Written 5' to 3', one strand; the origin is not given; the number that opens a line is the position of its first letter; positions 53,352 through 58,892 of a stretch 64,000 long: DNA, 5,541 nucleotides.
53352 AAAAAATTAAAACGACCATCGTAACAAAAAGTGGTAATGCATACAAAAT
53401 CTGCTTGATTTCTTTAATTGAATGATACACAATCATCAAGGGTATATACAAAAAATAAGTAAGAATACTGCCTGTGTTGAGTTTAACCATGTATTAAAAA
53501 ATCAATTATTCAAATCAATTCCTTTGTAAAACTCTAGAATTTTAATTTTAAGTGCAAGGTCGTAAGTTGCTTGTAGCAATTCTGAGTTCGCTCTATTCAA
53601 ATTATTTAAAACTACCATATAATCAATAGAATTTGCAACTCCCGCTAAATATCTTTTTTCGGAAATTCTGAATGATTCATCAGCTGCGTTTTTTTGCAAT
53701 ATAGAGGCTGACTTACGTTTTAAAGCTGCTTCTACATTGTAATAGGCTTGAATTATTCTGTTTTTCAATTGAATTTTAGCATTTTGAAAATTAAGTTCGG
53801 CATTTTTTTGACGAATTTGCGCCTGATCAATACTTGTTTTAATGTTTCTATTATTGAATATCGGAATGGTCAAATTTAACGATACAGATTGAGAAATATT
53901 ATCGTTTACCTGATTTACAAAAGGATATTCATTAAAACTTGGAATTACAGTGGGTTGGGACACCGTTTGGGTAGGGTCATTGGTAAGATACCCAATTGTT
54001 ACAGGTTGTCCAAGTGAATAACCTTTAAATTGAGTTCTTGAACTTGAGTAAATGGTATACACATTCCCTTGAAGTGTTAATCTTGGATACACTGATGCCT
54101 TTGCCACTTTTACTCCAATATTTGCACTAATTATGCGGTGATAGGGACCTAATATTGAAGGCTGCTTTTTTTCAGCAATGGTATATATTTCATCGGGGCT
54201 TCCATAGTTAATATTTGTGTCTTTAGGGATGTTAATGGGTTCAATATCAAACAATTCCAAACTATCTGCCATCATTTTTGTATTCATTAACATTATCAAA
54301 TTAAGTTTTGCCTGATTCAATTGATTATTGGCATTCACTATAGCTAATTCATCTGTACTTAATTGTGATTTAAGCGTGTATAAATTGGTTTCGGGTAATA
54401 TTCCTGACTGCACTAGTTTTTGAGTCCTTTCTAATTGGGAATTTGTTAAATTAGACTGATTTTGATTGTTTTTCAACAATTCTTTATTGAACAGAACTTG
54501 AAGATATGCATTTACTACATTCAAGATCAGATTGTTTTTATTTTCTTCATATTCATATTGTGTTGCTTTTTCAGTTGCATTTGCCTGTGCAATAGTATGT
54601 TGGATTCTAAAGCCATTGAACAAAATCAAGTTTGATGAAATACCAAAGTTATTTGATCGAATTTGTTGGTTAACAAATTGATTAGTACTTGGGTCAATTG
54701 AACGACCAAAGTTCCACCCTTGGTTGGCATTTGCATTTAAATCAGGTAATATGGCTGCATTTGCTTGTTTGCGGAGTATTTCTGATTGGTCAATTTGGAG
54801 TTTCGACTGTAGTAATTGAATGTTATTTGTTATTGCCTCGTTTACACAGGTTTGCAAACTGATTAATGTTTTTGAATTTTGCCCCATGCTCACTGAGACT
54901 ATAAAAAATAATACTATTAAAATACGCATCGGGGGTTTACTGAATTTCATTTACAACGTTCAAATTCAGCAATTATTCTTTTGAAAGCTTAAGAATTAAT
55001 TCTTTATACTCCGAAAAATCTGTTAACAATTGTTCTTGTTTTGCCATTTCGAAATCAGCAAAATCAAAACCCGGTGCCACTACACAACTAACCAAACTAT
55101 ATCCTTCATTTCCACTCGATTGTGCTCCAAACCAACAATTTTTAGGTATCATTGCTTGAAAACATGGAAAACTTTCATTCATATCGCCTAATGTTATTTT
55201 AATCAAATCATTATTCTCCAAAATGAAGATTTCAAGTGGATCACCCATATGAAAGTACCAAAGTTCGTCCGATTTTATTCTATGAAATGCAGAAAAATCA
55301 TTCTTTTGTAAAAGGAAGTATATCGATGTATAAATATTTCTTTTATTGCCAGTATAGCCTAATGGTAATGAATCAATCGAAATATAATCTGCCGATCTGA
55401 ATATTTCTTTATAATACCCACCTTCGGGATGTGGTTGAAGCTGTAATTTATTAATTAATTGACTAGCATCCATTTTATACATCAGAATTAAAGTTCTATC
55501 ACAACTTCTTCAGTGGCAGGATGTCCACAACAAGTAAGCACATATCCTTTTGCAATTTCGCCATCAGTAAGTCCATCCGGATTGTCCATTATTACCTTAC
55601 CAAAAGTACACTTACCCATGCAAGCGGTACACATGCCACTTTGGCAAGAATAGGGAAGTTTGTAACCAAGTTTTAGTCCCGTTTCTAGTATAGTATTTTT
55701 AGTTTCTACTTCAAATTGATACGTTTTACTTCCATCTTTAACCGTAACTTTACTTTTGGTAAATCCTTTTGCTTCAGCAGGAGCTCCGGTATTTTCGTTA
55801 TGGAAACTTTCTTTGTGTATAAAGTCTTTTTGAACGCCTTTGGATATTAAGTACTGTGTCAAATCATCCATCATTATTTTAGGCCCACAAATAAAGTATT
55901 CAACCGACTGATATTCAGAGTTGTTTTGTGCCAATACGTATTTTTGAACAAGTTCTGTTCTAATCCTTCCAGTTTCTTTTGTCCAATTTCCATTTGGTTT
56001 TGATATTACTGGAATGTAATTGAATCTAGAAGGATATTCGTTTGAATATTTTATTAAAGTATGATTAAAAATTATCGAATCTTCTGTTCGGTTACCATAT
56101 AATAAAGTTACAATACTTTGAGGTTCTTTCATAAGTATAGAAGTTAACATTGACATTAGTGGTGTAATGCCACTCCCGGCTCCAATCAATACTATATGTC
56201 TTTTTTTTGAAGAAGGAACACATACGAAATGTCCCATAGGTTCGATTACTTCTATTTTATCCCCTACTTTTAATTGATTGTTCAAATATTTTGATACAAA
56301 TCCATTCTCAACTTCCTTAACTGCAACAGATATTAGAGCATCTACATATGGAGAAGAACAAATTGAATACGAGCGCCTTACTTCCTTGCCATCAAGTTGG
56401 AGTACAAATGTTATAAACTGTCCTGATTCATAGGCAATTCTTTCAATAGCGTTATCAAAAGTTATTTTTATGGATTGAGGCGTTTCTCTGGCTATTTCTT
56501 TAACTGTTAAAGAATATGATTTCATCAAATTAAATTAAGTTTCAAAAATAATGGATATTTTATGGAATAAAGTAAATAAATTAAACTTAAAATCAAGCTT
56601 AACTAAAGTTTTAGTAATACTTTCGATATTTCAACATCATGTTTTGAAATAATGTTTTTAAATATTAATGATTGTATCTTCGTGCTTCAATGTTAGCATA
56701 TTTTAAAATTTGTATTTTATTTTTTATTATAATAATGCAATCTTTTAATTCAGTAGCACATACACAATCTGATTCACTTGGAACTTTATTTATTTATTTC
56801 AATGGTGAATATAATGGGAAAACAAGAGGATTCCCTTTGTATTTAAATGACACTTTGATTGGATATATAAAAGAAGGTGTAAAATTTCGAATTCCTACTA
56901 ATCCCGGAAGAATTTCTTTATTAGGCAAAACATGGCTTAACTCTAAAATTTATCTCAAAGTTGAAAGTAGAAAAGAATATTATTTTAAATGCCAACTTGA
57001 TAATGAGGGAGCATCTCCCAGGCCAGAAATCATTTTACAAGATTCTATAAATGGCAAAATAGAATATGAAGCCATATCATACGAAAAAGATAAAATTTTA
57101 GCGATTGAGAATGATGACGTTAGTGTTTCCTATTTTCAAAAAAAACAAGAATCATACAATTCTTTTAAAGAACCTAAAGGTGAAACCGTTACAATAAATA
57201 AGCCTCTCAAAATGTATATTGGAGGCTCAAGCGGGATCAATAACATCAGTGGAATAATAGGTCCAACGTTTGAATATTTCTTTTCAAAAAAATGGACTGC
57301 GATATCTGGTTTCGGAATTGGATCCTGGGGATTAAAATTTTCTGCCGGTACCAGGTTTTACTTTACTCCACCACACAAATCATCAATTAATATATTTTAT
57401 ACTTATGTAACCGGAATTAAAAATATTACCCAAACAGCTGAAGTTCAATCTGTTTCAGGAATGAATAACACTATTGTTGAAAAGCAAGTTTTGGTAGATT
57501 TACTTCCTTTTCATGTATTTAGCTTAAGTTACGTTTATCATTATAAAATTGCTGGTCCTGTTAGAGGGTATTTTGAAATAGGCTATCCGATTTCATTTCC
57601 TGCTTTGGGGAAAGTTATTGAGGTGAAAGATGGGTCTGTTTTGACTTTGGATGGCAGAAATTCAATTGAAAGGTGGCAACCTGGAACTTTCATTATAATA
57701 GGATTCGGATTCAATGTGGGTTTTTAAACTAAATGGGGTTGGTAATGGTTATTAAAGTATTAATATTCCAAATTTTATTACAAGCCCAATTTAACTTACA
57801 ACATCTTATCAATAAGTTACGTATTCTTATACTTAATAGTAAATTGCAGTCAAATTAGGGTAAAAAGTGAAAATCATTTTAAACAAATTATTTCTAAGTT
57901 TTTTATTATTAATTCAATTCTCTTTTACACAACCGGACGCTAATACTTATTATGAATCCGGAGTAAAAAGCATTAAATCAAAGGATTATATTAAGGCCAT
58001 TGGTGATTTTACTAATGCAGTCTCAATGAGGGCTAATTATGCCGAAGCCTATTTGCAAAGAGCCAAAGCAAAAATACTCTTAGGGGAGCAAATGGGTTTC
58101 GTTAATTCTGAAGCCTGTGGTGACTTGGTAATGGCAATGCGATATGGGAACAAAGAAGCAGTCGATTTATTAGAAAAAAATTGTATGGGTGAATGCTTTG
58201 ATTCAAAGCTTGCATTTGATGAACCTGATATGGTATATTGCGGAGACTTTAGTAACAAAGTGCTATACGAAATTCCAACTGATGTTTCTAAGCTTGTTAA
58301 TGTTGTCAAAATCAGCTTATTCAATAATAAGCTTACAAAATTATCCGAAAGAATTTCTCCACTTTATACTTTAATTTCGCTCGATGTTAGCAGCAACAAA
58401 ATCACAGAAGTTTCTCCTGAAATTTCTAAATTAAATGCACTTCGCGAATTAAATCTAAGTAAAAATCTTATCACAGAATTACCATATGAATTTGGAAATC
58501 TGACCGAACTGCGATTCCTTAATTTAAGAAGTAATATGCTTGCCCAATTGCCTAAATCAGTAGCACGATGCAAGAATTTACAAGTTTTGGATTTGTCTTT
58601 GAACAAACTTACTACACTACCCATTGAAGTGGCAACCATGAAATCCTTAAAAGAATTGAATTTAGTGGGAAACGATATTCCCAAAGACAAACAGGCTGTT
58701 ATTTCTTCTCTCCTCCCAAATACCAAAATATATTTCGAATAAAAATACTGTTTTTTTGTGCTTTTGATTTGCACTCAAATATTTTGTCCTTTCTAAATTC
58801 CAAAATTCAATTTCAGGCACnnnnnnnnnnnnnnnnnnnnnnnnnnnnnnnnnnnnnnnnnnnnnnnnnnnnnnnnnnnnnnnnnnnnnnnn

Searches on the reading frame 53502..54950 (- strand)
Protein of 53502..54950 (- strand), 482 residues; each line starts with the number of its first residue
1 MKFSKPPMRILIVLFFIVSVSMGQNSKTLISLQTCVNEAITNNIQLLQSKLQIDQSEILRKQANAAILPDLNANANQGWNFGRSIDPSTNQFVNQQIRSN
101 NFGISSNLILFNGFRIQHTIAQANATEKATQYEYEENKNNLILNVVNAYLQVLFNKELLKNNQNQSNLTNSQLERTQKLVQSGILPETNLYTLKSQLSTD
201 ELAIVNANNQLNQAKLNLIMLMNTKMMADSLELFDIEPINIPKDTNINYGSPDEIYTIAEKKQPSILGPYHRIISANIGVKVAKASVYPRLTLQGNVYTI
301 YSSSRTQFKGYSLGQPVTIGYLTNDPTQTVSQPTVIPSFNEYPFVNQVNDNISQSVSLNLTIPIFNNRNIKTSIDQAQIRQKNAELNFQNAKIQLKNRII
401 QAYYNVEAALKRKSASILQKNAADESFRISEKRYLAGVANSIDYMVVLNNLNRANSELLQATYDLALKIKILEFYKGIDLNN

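Call 5: search_protein_families(library=pfam, proteins=[window:53502-54950:-], max_evalue=0.01)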
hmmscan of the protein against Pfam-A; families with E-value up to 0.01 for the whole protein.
window:53502-54950:- (482 aa): 1 family
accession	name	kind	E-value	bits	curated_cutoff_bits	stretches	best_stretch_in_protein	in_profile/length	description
PF02321.23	OEP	-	3.5e-53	180.6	22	2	32-223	1-187/187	Outer membrane efflux protein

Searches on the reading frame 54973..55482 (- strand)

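Call 5: search_protein_families(library=pfam, proteins=[window:54973-55482:-], max_evalue=0.01)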
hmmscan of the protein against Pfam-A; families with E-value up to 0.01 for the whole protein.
window:54973-55482:- (169 aa): 1 family
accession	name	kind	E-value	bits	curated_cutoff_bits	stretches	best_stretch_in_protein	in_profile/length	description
PF06172.17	Cupin_5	-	4e-49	166.7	25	1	8-147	2-139/139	Cupin superfamily (DUF985)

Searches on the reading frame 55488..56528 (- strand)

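Call 5: search_protein_families(library=pfam, proteins=[window:55488-56528:-], max_evalue=0.01)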
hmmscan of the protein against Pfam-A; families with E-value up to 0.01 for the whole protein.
window:55488-56528:- (346 aa): 4 families
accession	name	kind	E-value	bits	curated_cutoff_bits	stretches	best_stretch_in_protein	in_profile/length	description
PF00175.26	NAD_binding_1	-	2.9e-22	79.8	22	1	114-223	1-107/109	Oxidoreductase NAD-binding domain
PF00970.30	FAD_binding_6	-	5.3e-14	52.8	21.1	1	8-101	5-97/99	Oxidoreductase FAD-binding domain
PF00111.32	Fer2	-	2.8e-12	46.9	21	1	266-335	4-74/77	2Fe-2S iron-sulfur cluster binding domain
PF08030.17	NAD_binding_6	-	2.3e-06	28.2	22.2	0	110-137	2-34/156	Ferric reductase NAD binding domain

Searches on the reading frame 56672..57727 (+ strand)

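Call 5: search_protein_families(library=pfam, proteins=[window:56672-57727:+], max_evalue=0.01)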
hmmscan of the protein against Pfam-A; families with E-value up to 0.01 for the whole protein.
window:56672-57727:+ (351 aa): 1 family
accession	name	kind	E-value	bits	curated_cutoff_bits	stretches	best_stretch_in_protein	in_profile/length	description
PF11008.14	DUF2846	-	0.00079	19.9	34.3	1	39-111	7-82/92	Protein of unknown function (DUF2846)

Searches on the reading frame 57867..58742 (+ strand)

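Call 56: search_protein_families(library=pfam, proteins=[window:57867-58742:+], max_evalue=0.01)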
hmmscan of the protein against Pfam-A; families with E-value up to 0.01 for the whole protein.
window:57867-58742:+ (291 aa): 8 families
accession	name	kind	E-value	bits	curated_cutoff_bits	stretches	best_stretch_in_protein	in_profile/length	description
PF13855.12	LRR_8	-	1.3e-20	73.4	27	2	169-225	3-61/61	Leucine rich repeat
PF12799.13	LRR_4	-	6.1e-17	61.7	27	4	169-205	3-39/44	Leucine Rich repeats (2 copies)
PF23598.1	LRR_14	-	1.2e-15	57.6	40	2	185-269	42-124/353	Leucine-rich repeat region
PF00560.39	LRR_1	-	1.3e-11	42.7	20.6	0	192-212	2-23/23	Leucine Rich Repeat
PF24758.1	LRR_At5g56370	-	6.9e-05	23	27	1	211-274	12-76/227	FBD-associated F-box protein At5g56370, LRR repeats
PF13516.12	LRR_6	-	0.0021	18.4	23.4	0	235-249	2-16/24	Leucine Rich repeat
PF23211.1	LRR_LRWD1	-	0.0032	17.7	28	0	186-226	38-77/190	Leucine-rich repeat and WD repeat-containing protein 1, LRR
PF24048.1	LRR_NXF1-5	-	0.0068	16.4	30.5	0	211-272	52-117/142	NXF1/2/3/5 leucine-rich repeat domain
